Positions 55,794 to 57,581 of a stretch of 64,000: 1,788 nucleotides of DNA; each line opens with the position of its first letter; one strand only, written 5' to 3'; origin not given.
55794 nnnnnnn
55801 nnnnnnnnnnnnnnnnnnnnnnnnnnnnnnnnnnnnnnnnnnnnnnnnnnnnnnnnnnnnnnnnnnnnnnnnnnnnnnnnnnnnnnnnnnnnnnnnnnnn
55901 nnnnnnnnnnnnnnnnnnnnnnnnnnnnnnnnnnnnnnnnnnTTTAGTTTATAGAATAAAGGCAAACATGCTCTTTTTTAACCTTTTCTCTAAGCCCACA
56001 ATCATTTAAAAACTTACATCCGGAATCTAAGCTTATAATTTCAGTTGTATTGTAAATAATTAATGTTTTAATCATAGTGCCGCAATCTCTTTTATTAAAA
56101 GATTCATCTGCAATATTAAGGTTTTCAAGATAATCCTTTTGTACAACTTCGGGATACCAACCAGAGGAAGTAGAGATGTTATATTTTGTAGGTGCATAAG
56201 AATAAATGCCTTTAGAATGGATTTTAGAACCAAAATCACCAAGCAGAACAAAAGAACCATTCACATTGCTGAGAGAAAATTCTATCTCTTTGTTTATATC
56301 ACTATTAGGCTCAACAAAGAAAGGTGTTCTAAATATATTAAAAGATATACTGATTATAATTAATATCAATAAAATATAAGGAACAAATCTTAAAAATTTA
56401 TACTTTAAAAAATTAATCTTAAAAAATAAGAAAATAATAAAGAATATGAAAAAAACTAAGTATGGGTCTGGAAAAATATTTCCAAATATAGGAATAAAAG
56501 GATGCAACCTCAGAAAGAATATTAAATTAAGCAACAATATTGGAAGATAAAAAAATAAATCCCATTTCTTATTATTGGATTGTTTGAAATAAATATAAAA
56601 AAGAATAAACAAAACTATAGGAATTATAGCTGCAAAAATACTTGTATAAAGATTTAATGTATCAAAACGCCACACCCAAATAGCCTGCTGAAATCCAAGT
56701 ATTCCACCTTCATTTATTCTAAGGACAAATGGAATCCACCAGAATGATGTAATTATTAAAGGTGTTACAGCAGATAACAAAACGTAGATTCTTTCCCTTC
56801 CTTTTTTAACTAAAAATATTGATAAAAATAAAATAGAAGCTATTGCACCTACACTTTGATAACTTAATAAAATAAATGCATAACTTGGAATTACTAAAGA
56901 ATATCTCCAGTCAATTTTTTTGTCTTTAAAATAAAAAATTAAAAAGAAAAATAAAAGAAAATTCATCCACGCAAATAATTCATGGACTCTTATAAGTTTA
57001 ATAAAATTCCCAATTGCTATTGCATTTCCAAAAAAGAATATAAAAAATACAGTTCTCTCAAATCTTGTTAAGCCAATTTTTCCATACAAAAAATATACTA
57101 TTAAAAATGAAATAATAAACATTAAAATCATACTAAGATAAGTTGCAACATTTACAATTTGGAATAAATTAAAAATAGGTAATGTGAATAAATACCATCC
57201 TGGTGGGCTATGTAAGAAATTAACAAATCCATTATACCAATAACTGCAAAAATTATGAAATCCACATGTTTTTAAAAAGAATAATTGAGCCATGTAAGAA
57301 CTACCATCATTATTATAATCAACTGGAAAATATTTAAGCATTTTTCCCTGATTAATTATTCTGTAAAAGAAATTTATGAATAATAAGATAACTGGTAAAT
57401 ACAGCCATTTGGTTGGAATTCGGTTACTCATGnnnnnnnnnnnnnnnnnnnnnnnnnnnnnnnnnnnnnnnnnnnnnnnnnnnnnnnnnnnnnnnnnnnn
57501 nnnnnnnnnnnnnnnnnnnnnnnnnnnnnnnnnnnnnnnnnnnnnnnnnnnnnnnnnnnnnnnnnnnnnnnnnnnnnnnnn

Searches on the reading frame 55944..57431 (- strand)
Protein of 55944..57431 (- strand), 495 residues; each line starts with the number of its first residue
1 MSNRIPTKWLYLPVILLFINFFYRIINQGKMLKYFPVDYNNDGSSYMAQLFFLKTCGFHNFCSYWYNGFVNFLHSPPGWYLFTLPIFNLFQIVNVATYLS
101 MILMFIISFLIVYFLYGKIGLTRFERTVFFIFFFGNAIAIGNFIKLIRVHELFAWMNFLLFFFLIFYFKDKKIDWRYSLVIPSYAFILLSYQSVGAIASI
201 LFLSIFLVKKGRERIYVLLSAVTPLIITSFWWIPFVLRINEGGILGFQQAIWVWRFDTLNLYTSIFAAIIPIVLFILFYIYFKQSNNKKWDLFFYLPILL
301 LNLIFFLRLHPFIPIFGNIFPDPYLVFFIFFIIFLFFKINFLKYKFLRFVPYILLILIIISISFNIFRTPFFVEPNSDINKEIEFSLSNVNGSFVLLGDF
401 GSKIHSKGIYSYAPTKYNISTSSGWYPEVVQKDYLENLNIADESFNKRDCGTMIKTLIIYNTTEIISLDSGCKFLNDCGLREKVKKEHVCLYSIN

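Call 13: find_encoding_contigs(protein=window:55944-57431:-, flank=10000, max_places=1)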
Protein window:55944-57431:- (495 aa): no gene with exactly this product is on record in the collection.
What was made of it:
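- Tried and rejected: One look-up failed, probably on the start-codon choice (call 13).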

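Call 14: search_protein_families(library=pfam, proteins=[window:55944-57431:-], max_evalue=0.001)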
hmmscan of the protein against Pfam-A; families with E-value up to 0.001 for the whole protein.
window:55944-57431:- (495 aa): 1 family
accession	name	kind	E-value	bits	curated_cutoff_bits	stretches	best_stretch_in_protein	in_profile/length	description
PF10131.15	PTPS_related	-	8.8e-07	28.2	26.4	1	96-428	25-367/621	6-pyruvoyl-tetrahydropterin synthase related domain; membrane protein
